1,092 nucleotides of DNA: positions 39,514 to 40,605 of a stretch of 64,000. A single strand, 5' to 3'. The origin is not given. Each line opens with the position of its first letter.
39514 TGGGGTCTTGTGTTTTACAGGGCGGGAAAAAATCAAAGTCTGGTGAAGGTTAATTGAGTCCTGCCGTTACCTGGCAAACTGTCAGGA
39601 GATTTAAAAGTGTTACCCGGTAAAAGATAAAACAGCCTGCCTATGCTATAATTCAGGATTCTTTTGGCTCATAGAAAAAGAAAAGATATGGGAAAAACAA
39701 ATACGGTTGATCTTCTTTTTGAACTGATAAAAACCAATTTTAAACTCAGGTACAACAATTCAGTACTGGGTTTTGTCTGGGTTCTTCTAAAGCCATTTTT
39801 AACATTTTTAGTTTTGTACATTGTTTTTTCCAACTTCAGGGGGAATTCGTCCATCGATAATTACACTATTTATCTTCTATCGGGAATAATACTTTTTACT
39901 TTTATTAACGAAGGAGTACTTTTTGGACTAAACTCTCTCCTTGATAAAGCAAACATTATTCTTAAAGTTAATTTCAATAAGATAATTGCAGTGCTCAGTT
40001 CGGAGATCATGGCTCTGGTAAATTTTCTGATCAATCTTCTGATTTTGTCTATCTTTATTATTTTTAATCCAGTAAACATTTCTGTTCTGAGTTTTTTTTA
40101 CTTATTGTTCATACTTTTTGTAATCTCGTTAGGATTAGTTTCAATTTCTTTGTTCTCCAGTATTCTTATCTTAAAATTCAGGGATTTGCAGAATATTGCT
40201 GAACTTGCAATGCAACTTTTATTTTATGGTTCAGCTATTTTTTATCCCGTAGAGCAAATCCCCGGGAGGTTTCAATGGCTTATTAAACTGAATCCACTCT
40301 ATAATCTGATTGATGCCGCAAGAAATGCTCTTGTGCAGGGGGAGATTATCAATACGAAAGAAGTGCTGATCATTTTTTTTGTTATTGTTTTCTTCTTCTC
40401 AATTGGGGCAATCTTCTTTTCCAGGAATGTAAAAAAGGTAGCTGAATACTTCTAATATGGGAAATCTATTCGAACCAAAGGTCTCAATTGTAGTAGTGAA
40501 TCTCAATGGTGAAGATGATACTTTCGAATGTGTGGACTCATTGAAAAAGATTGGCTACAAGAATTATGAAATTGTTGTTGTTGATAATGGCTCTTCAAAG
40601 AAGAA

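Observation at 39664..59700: A ~20-kb polyprenyl-phosphate-sugar-dependent envelope glycosylation locus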

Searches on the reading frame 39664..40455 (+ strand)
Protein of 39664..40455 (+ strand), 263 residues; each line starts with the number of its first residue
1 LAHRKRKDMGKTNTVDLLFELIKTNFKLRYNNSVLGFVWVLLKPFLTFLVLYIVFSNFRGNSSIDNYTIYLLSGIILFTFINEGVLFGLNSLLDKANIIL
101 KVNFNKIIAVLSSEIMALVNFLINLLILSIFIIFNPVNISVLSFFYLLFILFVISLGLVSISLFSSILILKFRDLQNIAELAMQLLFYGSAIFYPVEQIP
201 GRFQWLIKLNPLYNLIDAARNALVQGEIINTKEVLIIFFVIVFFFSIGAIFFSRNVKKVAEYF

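Call 4: search_protein_families(library=pfam, proteins=[window:39664-40455:+], max_evalue=0.01)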
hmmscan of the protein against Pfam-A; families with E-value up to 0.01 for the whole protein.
window:39664-40455:+ (263 aa): 2 families
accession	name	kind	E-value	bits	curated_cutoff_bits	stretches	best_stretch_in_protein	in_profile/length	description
PF01061.29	ABC2_membrane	-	3.5e-19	69.6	26.9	1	18-223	3-210/211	ABC-2 type transporter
PF12698.13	ABC2_membrane_3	-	0.003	17.2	31.6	1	61-248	154-344/347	ABC-2 family transporter protein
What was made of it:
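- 39664..40455 (+): Wzm: ABC-2 type permease of the glycan exporter (263 aa). PF01061 ABC2_membrane, E 3.5e-19 (call 4).
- Checked: 39664-40455(+): ABC2_membrane, i.e. Wzm (call 4).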

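Call 7: search_protein_families(library=ncbifam, proteins=[window:39664-40455:+], max_evalue=0.001)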
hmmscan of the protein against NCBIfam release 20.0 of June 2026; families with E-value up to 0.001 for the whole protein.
window:39664-40455:+ (263 aa): 4 families
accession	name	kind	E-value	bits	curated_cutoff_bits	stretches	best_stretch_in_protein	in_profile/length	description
NF050109.1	galactan_ABC_perm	equivalog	2.6e-17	63.2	380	1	13-254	19-262/272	galactan export ABC transporter permease subunit Wzm/RfbD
TIGR01247.1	drrB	subfamily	1.8e-09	37.7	223.05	1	42-250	18-234/236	daunorubicin resistance ABC transporter membrane protein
NF050053.1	CapPschTportKpsM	equivalog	5.8e-07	29.7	300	1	17-255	8-252/257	capsule polysaccharide transporter KpsM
TIGR01291.1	nodJ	subfamily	2e-05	24.3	206.65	1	141-249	135-246/253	ABC-2 type transporter, NodJ family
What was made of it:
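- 39664..40455 (+): Below-cut-off NCBIfam match to the galactan export permease Wzm/RfbD (call 7).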
